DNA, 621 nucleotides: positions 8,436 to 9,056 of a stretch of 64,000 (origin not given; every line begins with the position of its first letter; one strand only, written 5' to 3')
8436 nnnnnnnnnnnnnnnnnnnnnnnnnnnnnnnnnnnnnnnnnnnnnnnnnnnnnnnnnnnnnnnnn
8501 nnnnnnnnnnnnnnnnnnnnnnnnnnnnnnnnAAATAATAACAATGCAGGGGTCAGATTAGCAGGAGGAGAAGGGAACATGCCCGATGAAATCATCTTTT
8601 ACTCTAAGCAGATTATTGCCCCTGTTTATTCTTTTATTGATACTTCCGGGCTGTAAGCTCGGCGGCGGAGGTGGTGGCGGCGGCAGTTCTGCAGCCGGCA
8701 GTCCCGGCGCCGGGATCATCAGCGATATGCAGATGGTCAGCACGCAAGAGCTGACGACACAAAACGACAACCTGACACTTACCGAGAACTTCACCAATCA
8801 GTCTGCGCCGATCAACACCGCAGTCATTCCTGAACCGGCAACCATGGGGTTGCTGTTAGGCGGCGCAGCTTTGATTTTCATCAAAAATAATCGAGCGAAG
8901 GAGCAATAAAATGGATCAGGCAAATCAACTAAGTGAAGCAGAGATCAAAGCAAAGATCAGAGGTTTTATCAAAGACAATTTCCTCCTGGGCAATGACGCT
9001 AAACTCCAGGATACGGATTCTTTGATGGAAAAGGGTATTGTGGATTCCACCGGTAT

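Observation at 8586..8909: Small PEP-CTERM lipoprotein embedded in the EPS locus, exosortase not in window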

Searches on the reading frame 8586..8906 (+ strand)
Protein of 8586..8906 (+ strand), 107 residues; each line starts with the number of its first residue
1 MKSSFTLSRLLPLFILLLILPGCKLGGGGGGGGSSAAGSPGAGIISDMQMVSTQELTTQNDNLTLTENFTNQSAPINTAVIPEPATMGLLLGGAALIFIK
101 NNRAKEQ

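Call 4: search_protein_families(library=ncbifam, proteins=[window:8586-8906:+], max_evalue=10)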
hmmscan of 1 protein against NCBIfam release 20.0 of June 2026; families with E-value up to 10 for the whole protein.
seq(107 aa): 7 families
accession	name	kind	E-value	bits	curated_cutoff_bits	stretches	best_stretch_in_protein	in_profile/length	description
TIGR02595.1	PEP_CTERM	domain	0.00054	20.6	16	1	81-103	1-23/24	PEP-CTERM sorting domain-containing protein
NF038126.1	PEP_CTERM_FxDxF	subfamily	0.0022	18.3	50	1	73-97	134-158/165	FxDxF family PEP-CTERM protein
NF038129.1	PEP_NF038129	equivalog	0.0039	17.1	65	1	54-99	144-189/194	NF038129 family PEP-CTERM protein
NF038119.1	PEP_CTERM_MHFG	equivalog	0.0041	17.5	100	1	56-104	211-259/260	MHFG family PEP-CTERM protein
NF038118.1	PEP_CTERM_CCXG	equivalog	0.027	14.1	90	1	67-102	161-197/199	CCXG family PEP-CTERM protein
NF033865.1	fusolisin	equivalog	0.05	11.7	999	1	15-54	15-54/1006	fusolisin family autotransporter serine protease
NF058595.1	invert_tail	domain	0.99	9.8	37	1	9-40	58-87/113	lipo-invert putative C-terminal anchoring domain-containing protein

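Call 5: search_protein_families(library=pfam, proteins=[window:8586-8906:+], max_evalue=10)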
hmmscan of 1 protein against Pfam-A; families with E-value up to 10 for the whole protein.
seq(107 aa): 2 families
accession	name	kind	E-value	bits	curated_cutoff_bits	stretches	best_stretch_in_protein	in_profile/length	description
PF07589.16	PEP-CTERM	-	0.0014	19.1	20.7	1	81-98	2-18/24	PEP-CTERM motif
PF06112.16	Herpes_capsid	-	0.21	12.1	25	1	21-59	106-142/172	Gammaherpesvirus capsid protein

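Call 14: find_homologous_proteins(query=window:8586-8906:+, max_evalue=0.01)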
Query seq(107 aa) (107 aa): 3 proteins with E <= 0.01 among 39 candidates.
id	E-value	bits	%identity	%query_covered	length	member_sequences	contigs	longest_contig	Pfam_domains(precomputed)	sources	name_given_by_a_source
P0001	1.2e-52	194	87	99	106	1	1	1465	-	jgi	jgi:hypothetical protein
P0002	3.9e-42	160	72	99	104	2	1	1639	-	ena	-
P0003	4.5e-33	131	100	63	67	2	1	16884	-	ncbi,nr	ncbi:MAG TPA: hypothetical protein P5110_09000, partial [Candidatus Omnitrophota bacterium]|nr:hypot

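Call 23: search_protein_families(library=ncbifam, proteins=[P0001, P0002], max_evalue=0.01)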
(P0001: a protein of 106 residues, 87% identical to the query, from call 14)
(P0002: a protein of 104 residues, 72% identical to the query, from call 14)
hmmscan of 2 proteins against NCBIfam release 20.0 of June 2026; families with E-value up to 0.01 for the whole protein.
P0001 (106 aa): 3 families
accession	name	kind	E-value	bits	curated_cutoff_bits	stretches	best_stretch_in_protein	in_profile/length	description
TIGR02595.1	PEP_CTERM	domain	0.00096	19.8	16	1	80-102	1-23/24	PEP-CTERM sorting domain-containing protein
NF038126.1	PEP_CTERM_FxDxF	subfamily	0.0044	17.3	50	1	73-95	135-157/165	FxDxF family PEP-CTERM protein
NF038129.1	PEP_NF038129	equivalog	0.0071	16.2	65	1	54-96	145-187/194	NF038129 family PEP-CTERM protein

P0002 (104 aa): 2 families
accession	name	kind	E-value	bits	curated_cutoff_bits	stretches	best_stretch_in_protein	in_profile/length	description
TIGR02595.1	PEP_CTERM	domain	0.00093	19.9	16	1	78-100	1-23/24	PEP-CTERM sorting domain-containing protein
NF038126.1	PEP_CTERM_FxDxF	subfamily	0.0044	17.3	50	1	71-93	135-157/165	FxDxF family PEP-CTERM protein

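Call 24: find_encoding_contigs(protein=P0002, flank=10000, max_places=4)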
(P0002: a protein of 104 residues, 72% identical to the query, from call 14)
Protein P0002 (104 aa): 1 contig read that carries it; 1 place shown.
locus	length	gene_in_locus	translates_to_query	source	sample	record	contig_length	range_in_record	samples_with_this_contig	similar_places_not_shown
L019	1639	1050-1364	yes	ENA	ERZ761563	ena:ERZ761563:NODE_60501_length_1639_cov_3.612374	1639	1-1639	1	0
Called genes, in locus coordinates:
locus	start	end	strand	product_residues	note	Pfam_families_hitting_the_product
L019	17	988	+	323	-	PF01073:3Beta_HSD, PF01370:Epimerase, PF02719:Polysacc_synt_2, PF04321:RmlD_sub_bind (weak), PF05368:NmrA (weak), PF07993:NAD_binding_4, PF13460:NAD_binding_10, PF16363:GDP_Man_Dehyd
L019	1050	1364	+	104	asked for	-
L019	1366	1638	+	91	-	?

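Call 25: find_encoding_contigs(protein=P0001, flank=10000, max_places=4)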
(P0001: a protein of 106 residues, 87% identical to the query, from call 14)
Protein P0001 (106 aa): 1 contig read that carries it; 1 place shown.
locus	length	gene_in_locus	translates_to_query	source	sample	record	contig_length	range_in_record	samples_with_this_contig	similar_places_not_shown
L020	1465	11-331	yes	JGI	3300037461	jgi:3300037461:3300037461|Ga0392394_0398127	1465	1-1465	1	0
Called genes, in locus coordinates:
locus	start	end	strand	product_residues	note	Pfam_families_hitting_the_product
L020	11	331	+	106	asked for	-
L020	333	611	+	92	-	-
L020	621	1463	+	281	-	?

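Call 74: list_cluster_members(proteins=[window:8586-8906:+, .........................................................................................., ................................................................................])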
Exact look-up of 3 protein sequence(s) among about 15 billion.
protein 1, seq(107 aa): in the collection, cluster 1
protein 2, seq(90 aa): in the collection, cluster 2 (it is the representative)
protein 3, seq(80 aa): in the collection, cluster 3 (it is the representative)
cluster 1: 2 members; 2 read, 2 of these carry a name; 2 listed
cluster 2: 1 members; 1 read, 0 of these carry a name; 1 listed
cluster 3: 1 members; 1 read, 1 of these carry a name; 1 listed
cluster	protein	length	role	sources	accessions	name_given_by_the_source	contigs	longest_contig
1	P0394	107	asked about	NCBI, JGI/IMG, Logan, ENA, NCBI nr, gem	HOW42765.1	MAG TPA: PEP-CTERM sorting domain-containing protein [Candidatus Omnitrophota bacterium] | PEP-CTERM sorting domain-containing protein [Candidatus Omnitrophota bacterium]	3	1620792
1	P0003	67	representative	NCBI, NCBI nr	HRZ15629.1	MAG TPA: hypothetical protein P5110_09000, partial [Candidatus Omnitrophota bacterium] | hypothetical protein [Candidatus Omnitrophota bacterium]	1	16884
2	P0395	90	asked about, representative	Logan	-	-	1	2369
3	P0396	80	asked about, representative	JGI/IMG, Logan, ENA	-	hypothetical protein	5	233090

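Call 83: predict_structure(alignment_id=A1)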
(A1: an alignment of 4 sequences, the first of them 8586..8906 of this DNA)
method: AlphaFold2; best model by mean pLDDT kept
length: 107 residues; sequences in the alignment: 4
mean_pLDDT: 55.0   pTM: 0.22
mean pLDDT of the five models: 55.0, 54.6, 53.7, 50.8, 49.6
residues with pLDDT >= 90: 0; 70-90: 22; 50-70: 32; < 50: 53
segments of 3 or more residues with pLDDT < 50: 24-34, 36-44, 52-66, 68-75, 77-79
pLDDT, mean of each block of 10 residues (from residue 1): 59 75 48 46 47 43 45 47 64 76 56
secondary structure, 60 per line:
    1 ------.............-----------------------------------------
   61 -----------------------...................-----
elements in order: H7-19 H84-102
